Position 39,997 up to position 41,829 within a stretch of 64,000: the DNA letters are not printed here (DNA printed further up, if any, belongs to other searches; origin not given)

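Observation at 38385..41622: Histidine kinase inserted between metV and metF and translationally coupled to metF, followed by two output-less receivers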

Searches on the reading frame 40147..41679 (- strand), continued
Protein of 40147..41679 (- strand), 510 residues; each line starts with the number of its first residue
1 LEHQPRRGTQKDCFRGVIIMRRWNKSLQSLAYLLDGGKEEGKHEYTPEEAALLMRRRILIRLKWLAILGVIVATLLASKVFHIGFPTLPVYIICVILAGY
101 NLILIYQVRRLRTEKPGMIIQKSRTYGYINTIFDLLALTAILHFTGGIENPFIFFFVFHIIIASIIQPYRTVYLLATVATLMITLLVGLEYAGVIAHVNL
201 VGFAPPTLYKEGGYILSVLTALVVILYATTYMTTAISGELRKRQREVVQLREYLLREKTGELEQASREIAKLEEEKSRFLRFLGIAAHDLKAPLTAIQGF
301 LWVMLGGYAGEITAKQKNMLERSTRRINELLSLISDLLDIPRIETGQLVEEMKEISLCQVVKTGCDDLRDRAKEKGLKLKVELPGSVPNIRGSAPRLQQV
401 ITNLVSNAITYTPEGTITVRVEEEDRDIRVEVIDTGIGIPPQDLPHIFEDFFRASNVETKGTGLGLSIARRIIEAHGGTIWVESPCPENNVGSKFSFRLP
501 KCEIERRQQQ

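Call 18: search_protein_families(library=ncbifam, proteins=[window:40150-41622:-], max_evalue=0.01)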
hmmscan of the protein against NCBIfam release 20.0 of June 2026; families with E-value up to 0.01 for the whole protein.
window:40150-41622:- (491 aa): 87 families (the best 25 are shown)
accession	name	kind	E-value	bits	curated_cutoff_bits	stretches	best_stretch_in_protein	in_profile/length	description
NF046044.1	PnpS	equivalog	9.6e-51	173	400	1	252-481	165-390/390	two-component system histidine kinase PnpS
TIGR02956.1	TMAO_torS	equivalog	9.3e-49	166.3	676.5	1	241-488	448-688/967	TMAO reductase system sensor histidine kinase/response regulator TorS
TIGR02966.1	phoR_proteo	equivalog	1.1e-48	166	334.2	1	222-480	78-333/333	phosphate regulon sensor histidine kinase PhoR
NF006800.0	PRK09303.1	equivalog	1.1e-44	152.9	342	1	229-484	123-379/383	histidine kinase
NF041880.1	EPS_EpsF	equivalog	9.9e-44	149.6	900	1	248-481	262-492/492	response regulator EpsF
NF011874.0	PRK15347.1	equivalog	2e-41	142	852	1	235-486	376-618/921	two component system sensor kinase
NF038297.2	hybrid_HK_HrmK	equivalog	2.5e-41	142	725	1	223-486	200-461/607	hybrid histidine kinase/response regulator HrmK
NF033092.0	HK_WalK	equivalog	1.3e-40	139.6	725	1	252-481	367-593/594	cell wall metabolism sensor histidine kinase WalK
NF008318.0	PRK11107.1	equivalog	4.1e-40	137.6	890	1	262-481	295-517/920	two-component sensor histidine kinase BarA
NF041735.1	hist_kin_RppB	equivalog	2e-38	132.4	400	1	263-481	219-438/438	two-component system sensor histidine kinase RppB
NF040691.1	MtrAB_MtrB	equivalog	3.6e-37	128.5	450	1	247-483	258-493/507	MtrAB system histidine kinase MtrB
NF008312.0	PRK11100.1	equivalog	1e-36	126.8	356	1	197-465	191-460/477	two-component system sensor histidine kinase CreC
NF008468.0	PRK11360.1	equivalog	2.3e-36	125.4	646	1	267-486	403-612/616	two-component system sensor histidine kinase AtoS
TIGR01386.1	cztS_silS_copS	subfamily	6.2e-35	121.1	292.55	1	250-469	231-449/457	heavy metal sensor histidine kinase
NF033091.0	HK_VanS_ACDEFG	equivalog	7.3e-35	120.5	400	1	214-466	39-282/293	vancomycin resistance histidine kinase VanS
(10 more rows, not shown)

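Call 21: find_related_loci(query=A1, collection=genome_contigs, flank=8000)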
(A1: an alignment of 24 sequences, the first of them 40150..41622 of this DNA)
Query A1 (491 aa) in genome_contigs; peptide patterns used: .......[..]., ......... (x = any residue, [..] = any of these).
322 stretches matched a pattern; 295 encode a relative of the query (tblastn E <= 1e-3); the best 80 are kept; 80 distinct loci.
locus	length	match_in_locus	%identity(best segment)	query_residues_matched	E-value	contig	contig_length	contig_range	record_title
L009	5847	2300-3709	73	20-488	0e+0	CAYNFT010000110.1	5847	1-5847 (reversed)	MAG TPA_asm: uncultured Dehalococcoidales bacterium isolate binchicken_co89_477 genome assembly, contig: NODE_29387_leng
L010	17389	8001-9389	69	20-482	0e+0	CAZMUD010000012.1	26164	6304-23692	MAG TPA_asm: uncultured Dehalococcoidales bacterium isolate binchicken_co196_370 genome assembly, contig: NODE_2193_leng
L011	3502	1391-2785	69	20-484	0e+0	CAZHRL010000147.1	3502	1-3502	MAG TPA_asm: uncultured Dehalococcoidales bacterium isolate binchicken_co376_281 genome assembly, contig: NODE_43951_len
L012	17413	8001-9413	72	21-490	0e+0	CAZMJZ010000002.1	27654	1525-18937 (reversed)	MAG TPA_asm: uncultured Dehalococcoidales bacterium isolate binchicken_co34_217 genome assembly, contig: NODE_2570_lengt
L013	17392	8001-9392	70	19-482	0e+0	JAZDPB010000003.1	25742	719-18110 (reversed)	MAG: Chloroflexota bacterium isolate MEGAHIT-group-0.814 k141_4263001, whole genome shotgun sequence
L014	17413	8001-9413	69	19-488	0e+0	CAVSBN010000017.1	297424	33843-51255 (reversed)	MAG: uncultured Chloroflexia bacterium isolate MFD04408.bin.2.187 genome assembly, contig: contig_4888, whole genome sho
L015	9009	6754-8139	70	20-481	0e+0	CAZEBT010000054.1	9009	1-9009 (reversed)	MAG TPA_asm: uncultured Dehalococcoidales bacterium isolate binchicken_co100_414 genome assembly, contig: NODE_12498_len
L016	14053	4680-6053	70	25-482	0e+0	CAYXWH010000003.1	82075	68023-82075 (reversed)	MAG TPA_asm: uncultured Dehalococcoidaceae bacterium isolate binchicken_co334_258 genome assembly, contig: NODE_388_leng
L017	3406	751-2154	66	20-490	0e+0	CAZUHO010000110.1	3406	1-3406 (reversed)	MAG TPA_asm: uncultured Dehalococcoidales bacterium isolate binchicken_co100_12 genome assembly, contig: NODE_44726_leng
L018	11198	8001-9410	66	20-488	0e+0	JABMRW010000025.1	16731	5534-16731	MAG: Deltaproteobacteria bacterium isolate bin.571 k141_1282345, whole genome shotgun sequence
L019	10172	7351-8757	67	23-491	0e+0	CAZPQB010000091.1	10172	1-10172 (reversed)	MAG TPA_asm: uncultured Dehalococcoidaceae bacterium isolate SRP214966_co4_72 genome assembly, contig: NODE_7307_length_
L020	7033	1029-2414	66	21-482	0e+0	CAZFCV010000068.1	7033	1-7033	MAG TPA_asm: uncultured Dehalococcoidales bacterium isolate SRP167671_co1_118 genome assembly, contig: NODE_12730_length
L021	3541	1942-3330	68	20-482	0e+0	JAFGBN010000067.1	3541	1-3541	MAG: Dehalococcoidia bacterium isolate Zod_Metabat.1036 k87_7731531, whole genome shotgun sequence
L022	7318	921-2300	69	23-482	0e+0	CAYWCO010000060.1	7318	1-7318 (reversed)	MAG TPA_asm: uncultured Dehalococcoidales bacterium isolate binchicken_co332_5 genome assembly, contig: NODE_3240_length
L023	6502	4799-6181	68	23-482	0e+0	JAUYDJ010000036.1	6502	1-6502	MAG: Chloroflexota bacterium isolate C20_metabat.bin.21 C20_k141_243631, whole genome shotgun sequence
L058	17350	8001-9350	67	33-482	0e+0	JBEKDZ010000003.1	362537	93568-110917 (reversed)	MAG: Dehalococcoidales bacterium isolate SPRUCE 195 SPRUCE_195_3, whole genome shotgun sequence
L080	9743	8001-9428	48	3-483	5e-123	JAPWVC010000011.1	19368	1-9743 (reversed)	MAG: Candidatus Acetothermia bacterium isolate RSWS19 scaffold_68_c2, whole genome shotgun sequence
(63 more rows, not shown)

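Call 38: predict_structure(alignment_id=A1)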
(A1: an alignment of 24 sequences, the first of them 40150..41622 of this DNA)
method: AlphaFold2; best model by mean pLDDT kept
length: 491 residues; sequences in the alignment: 24
mean_pLDDT: 69.6   pTM: 0.41
mean pLDDT of the five models: 69.6, 65.5, 64.8, 62.4, 60.7
residues with pLDDT >= 90: 29; 70-90: 226; 50-70: 168; < 50: 68
segments of 3 or more residues with pLDDT < 50: 1-8, 17-22, 238-250, 252-257, 260-275, 434-442, 486-491
pLDDT, mean of each block of 10 residues (from residue 1): 44 50 61 74 80 80 76 85 82 73 76 78 71 64 65 72 76 70 58 64 68 63 67 58 45 48 46 51 52 62 60 60 60 82 86 85 86 87 87 85 90 85 74 43 68 87 85 89 58 32
secondary structure, 60 per line:
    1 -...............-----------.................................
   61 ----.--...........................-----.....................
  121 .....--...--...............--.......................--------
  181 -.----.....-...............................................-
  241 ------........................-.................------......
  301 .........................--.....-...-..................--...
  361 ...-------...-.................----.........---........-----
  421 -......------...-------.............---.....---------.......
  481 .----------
elements in order: H2-16 H28-60 H68-94 H100-125 H133-147 H150-172 H187-191 H193-239 H247-270 H272-288 H295-325 H328-332 E334-336 H338-355 E358-363 E371-373 H375-391 E396-404 E408-415 H422-427 H444-456 E460-464 E474-481
